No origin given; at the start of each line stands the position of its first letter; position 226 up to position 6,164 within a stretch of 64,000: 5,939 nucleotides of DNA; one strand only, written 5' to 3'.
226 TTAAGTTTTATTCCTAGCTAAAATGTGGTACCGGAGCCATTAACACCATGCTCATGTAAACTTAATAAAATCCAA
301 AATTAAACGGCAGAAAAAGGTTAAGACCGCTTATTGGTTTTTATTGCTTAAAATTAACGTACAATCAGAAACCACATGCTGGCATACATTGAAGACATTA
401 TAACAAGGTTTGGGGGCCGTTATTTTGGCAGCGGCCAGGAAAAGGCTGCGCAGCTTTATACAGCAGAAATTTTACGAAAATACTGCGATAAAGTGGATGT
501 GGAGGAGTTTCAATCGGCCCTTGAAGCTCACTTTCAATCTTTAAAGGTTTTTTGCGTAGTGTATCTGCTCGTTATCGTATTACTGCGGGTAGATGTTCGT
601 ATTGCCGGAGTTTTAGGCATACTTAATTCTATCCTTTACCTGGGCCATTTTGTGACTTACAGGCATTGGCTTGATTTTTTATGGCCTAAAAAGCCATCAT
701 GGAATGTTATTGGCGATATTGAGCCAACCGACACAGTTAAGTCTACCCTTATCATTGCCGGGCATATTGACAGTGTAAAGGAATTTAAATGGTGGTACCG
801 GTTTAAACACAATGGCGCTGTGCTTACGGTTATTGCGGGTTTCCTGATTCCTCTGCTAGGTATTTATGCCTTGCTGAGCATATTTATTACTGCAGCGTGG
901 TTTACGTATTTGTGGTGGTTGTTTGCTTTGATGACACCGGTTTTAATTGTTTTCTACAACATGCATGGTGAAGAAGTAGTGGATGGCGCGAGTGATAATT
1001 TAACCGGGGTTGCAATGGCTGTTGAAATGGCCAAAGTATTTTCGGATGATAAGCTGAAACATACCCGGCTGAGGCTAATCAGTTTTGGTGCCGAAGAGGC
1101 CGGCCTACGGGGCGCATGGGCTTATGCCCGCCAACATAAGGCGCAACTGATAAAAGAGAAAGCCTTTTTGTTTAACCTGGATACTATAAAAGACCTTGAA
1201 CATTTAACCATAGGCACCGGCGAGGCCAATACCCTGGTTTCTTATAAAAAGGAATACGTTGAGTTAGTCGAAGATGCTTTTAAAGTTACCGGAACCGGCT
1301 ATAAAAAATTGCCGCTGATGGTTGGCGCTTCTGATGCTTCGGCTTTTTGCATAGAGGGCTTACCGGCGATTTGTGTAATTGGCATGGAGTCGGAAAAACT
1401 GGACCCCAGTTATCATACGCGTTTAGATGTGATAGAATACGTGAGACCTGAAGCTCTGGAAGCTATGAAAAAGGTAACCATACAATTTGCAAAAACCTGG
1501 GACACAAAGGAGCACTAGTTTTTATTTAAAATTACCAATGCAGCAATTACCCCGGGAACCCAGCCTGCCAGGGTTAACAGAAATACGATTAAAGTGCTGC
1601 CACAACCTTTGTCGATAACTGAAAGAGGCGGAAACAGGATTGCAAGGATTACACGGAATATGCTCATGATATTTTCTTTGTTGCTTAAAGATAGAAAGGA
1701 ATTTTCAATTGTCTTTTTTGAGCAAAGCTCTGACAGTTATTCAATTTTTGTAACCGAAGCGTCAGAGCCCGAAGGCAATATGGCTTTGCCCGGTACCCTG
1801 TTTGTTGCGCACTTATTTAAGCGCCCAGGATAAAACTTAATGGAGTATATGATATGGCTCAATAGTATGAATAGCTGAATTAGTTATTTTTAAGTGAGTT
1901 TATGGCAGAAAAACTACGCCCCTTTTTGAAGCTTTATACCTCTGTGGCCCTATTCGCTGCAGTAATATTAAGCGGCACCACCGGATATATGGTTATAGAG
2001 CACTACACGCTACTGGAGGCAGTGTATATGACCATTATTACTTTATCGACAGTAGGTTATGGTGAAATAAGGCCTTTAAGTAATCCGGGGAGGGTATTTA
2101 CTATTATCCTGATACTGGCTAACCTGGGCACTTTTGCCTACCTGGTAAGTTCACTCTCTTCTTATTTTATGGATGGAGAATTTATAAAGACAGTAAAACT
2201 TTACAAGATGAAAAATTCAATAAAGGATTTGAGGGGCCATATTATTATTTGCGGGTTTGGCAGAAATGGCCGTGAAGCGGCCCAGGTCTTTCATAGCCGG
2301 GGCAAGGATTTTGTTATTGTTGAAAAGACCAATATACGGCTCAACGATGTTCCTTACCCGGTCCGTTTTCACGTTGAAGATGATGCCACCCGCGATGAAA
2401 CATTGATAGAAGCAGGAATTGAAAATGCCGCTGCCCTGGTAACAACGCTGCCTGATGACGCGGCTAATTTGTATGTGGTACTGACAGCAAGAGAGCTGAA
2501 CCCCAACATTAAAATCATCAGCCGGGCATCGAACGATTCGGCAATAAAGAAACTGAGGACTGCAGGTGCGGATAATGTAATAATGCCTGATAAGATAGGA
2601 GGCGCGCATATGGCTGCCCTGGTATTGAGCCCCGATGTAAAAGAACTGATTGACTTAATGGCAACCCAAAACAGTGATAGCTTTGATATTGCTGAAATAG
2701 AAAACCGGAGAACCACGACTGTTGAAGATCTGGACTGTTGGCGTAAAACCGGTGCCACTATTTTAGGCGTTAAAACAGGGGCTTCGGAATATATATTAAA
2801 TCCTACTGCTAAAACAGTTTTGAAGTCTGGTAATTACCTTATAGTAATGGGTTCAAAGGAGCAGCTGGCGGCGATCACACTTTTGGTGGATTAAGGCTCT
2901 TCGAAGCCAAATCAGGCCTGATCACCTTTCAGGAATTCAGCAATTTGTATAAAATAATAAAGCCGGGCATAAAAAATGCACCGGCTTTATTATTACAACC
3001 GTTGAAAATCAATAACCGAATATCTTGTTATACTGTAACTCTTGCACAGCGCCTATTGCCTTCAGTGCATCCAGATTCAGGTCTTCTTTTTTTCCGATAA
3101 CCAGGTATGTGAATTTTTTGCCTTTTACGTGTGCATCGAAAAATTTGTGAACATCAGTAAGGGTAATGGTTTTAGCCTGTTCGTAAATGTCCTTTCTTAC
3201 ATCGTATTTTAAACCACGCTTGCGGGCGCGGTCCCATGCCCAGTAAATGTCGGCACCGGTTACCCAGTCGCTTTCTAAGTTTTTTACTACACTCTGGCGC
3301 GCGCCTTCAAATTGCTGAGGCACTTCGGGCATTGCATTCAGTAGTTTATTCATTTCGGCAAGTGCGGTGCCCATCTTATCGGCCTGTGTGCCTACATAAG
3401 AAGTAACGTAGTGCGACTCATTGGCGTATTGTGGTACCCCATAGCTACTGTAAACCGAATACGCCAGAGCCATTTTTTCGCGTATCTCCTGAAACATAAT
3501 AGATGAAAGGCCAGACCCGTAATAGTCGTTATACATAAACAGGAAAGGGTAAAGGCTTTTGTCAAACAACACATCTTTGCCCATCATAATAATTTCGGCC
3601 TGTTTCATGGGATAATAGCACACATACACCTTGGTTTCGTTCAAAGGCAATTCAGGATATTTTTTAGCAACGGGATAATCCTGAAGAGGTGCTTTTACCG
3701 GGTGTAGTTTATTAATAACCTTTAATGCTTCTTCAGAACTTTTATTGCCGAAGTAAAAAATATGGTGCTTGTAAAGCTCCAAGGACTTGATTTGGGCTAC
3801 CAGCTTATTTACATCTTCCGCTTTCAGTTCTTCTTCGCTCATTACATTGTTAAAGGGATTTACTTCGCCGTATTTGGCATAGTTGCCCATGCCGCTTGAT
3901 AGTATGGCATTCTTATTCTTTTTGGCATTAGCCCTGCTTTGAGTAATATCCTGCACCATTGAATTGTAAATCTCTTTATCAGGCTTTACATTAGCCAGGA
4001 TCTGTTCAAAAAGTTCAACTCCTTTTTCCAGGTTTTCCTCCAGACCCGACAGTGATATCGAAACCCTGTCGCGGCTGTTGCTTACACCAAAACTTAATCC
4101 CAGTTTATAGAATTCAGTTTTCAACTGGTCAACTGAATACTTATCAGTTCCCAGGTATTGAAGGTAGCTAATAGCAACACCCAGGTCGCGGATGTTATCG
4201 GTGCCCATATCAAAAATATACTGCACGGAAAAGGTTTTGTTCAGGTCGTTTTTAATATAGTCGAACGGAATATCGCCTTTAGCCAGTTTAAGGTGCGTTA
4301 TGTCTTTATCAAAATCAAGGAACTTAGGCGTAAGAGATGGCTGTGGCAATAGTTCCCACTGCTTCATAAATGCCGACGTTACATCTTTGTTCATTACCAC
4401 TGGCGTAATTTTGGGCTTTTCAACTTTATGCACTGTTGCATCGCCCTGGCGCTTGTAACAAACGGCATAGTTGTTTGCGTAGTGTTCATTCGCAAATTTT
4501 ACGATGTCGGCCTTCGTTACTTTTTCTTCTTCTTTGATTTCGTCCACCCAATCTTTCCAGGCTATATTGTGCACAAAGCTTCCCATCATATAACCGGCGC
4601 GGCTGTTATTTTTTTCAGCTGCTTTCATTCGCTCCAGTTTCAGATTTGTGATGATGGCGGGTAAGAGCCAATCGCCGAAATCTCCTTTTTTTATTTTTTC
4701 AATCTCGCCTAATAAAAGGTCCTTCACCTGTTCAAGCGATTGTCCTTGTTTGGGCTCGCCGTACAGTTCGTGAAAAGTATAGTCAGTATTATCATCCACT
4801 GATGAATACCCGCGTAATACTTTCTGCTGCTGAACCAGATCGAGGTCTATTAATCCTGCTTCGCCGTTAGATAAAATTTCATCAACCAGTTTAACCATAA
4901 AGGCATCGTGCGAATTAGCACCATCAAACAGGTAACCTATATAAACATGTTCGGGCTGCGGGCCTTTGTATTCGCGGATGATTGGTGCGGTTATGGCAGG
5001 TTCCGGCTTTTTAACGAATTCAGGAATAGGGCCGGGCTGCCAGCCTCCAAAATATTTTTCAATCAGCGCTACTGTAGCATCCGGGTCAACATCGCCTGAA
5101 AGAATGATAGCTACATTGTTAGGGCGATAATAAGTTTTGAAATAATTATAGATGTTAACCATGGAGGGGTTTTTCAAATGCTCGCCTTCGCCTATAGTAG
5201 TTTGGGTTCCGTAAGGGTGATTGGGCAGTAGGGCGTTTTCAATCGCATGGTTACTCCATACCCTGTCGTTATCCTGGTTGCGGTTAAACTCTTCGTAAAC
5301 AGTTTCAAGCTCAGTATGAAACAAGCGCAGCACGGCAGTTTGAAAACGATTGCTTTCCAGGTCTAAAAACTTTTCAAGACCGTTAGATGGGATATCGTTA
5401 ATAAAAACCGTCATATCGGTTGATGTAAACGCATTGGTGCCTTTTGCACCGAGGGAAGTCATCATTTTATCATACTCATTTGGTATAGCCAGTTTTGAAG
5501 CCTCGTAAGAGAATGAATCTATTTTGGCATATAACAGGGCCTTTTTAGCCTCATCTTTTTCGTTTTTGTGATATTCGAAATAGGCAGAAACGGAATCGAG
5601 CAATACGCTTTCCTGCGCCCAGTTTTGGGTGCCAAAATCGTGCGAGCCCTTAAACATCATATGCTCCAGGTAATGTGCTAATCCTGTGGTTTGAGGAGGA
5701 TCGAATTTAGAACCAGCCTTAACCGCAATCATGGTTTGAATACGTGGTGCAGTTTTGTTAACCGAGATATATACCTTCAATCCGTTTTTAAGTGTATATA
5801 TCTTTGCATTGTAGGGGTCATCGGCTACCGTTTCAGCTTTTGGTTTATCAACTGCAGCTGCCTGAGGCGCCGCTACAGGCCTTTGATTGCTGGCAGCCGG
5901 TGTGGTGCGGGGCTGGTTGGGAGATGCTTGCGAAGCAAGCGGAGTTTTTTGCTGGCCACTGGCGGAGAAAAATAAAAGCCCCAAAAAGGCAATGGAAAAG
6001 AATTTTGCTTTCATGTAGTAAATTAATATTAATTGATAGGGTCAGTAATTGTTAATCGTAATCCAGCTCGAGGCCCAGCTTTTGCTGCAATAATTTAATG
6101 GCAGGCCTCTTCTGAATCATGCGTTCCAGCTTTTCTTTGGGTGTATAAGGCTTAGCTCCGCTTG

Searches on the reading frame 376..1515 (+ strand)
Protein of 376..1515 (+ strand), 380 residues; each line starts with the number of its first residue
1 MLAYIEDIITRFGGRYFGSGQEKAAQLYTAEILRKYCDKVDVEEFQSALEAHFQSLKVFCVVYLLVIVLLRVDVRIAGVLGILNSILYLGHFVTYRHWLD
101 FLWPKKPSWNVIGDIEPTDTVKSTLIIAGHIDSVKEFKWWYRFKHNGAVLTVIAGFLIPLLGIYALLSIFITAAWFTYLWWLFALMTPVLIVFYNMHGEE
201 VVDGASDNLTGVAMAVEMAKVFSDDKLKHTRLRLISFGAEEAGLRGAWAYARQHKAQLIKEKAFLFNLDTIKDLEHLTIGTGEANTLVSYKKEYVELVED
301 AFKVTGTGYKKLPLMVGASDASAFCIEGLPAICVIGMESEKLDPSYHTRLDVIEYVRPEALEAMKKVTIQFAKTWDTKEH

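Call 13: search_protein_families(library=pfam, proteins=[window:376-1515:+], max_evalue=0.001)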
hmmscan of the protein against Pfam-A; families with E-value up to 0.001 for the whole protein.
window:376-1515:+ (380 aa): 4 families
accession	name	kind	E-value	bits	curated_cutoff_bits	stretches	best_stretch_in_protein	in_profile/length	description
PF04389.22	Peptidase_M28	-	4e-25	89.1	21.3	1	202-371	27-192/193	Peptidase family M28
PF01546.33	Peptidase_M20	-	5.6e-08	33.4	24.6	1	204-365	32-197/206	Peptidase family M20/M25/M40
PF16254.10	DUF4910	-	1.7e-05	24.2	26.6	1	205-373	83-242/247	Domain of unknown function (DUF4910)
PF05343.19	Peptidase_M42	-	0.00046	19.8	23.2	1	194-257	121-183/292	M42 glutamyl aminopeptidase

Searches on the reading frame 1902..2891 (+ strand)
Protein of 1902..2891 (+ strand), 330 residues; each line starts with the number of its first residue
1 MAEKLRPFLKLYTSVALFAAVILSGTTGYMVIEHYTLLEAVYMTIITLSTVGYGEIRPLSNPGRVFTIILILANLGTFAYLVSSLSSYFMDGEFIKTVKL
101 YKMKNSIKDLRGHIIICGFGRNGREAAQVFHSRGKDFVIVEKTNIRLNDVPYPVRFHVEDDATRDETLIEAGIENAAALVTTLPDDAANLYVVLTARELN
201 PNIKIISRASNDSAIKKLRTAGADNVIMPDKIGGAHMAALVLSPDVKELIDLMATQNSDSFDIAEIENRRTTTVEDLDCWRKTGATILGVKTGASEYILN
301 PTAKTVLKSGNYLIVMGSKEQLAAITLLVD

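Call 13: search_protein_families(library=pfam, proteins=[window:1902-2891:+], max_evalue=0.001)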
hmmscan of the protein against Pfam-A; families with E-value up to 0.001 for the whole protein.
window:1902-2891:+ (330 aa): 4 families
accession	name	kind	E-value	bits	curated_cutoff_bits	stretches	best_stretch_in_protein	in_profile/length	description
PF02254.24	TrkA_N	-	1.4e-30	106.5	23.8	1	114-229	1-116/116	TrkA-N domain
PF07885.22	Ion_trans_2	-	7e-17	61.5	22.5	1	18-90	3-78/79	Ion channel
PF02080.26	TrkA_C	-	8.9e-08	32.4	27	1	273-326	16-67/71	TrkA-C domain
PF00520.37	Ion_trans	-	0.00099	18.8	25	0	36-89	173-233/241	Ion transport protein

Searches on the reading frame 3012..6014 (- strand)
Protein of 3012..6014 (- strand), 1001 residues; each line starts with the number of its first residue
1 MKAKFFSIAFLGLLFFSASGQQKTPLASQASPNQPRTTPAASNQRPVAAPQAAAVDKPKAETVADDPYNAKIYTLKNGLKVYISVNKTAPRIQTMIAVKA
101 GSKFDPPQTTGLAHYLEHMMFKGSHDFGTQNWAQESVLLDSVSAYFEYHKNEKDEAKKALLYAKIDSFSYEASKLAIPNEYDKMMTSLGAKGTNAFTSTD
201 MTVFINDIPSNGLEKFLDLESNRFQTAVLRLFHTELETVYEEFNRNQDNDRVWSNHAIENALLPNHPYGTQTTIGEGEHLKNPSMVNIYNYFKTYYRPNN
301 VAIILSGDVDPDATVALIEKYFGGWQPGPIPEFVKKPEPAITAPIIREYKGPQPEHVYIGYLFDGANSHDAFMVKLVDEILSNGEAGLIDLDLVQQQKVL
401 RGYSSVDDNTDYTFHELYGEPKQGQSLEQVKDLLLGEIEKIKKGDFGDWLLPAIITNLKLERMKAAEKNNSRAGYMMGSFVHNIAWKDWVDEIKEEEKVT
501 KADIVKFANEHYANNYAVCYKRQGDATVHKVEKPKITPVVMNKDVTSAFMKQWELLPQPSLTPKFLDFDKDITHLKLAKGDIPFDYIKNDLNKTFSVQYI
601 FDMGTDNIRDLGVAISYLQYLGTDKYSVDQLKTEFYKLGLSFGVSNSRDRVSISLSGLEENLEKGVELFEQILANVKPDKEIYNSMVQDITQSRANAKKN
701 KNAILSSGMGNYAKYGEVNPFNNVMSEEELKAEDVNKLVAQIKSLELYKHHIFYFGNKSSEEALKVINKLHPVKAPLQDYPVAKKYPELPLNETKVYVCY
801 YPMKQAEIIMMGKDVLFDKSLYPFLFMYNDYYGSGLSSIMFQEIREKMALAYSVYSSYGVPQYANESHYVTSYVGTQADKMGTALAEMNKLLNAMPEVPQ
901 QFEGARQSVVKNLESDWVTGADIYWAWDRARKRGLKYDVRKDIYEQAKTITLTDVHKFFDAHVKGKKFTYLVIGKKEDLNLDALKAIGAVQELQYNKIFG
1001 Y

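Call 13: search_protein_families(library=pfam, proteins=[window:3012-6014:-], max_evalue=0.001)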
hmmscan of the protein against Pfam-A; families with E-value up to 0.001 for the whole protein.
window:3012-6014:- (1001 aa): 2 families
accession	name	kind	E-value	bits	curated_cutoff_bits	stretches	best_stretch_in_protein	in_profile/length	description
PF05193.26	Peptidase_M16_C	-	1.3e-35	123.3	23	2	288-458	7-181/181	Peptidase M16 inactive domain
PF00675.25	Peptidase_M16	-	6.5e-22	78.5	22.3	2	84-127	4-48/149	Insulinase (Peptidase family M16)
